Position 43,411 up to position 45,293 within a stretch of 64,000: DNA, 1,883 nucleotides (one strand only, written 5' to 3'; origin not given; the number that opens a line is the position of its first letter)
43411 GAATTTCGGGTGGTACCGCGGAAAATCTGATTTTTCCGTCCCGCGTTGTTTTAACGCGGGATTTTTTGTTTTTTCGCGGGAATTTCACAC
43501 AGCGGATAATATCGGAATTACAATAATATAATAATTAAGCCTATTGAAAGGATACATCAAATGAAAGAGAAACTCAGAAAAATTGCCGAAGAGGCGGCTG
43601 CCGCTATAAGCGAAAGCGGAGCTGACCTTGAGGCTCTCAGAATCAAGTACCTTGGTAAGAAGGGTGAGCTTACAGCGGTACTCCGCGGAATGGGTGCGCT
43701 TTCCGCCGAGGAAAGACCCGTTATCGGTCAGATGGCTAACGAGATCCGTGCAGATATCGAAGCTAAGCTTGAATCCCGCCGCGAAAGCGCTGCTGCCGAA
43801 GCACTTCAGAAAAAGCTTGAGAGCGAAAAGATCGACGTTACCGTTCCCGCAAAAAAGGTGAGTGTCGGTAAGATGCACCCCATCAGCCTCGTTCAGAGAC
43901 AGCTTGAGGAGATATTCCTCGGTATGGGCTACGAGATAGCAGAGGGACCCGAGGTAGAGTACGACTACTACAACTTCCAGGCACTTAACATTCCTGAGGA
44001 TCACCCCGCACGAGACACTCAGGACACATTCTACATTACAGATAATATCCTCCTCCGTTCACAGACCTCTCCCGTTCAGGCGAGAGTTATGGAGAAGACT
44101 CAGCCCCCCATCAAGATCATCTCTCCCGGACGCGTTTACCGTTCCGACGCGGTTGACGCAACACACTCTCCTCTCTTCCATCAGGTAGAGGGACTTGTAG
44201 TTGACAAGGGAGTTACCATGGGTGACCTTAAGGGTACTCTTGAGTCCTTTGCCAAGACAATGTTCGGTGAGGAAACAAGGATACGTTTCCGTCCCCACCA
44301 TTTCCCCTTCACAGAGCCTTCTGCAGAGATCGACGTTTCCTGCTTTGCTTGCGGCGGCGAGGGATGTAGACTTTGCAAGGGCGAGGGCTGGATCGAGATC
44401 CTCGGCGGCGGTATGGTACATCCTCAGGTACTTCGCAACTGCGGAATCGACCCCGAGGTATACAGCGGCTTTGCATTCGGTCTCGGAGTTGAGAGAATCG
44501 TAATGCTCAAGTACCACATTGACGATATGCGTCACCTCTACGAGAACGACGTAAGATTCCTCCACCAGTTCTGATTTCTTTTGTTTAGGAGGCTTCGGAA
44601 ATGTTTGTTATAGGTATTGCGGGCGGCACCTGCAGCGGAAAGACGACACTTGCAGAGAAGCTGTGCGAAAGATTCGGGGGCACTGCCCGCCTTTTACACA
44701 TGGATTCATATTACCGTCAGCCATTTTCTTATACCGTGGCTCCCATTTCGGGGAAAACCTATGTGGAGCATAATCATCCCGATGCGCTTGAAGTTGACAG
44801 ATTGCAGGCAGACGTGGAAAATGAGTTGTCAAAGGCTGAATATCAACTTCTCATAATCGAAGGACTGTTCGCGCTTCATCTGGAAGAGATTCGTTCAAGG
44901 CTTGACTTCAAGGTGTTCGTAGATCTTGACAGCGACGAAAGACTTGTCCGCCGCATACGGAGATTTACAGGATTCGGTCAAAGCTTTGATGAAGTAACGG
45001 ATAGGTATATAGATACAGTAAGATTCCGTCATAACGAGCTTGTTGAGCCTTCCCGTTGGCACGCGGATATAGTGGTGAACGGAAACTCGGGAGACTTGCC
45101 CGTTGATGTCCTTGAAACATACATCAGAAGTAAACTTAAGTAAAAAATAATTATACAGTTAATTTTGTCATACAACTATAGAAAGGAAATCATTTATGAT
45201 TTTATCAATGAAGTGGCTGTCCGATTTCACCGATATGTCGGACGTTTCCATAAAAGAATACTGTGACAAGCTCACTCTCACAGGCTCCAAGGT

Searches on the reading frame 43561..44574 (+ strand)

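Call 11: search_protein_families(library=pfam, proteins=[window:43561-44574:+])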
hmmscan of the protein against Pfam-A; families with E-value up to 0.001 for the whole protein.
window:43561-44574:+ (337 aa): 2 families
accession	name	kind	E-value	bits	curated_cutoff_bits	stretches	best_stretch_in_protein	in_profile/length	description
PF01409.25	tRNA-synt_2d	-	9.1e-107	356.5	19.8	1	90-337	1-246/246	tRNA synthetases class II core domain (F)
PF02912.23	Phe_tRNA-synt_N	-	2.1e-25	88.9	22.3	1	20-86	3-69/69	Aminoacyl tRNA synthetase class II, N-terminal domain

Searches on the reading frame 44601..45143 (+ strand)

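Call 11: search_protein_families(library=pfam, proteins=[window:44601-45143:+])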
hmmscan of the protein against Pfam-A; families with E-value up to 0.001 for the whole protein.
window:44601-45143:+ (180 aa): 3 families
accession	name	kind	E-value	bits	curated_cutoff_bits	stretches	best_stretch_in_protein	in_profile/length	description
PF00485.24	PRK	-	3.7e-18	66.5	22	1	76-160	104-188/196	Phosphoribulokinase / Uridine kinase family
PF13238.12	AAA_18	-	2e-06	28.7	29.4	1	4-119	1-109/128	AAA domain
PF13671.12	AAA_33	-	0.0001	23.1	27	0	6-40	4-36/143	AAA domain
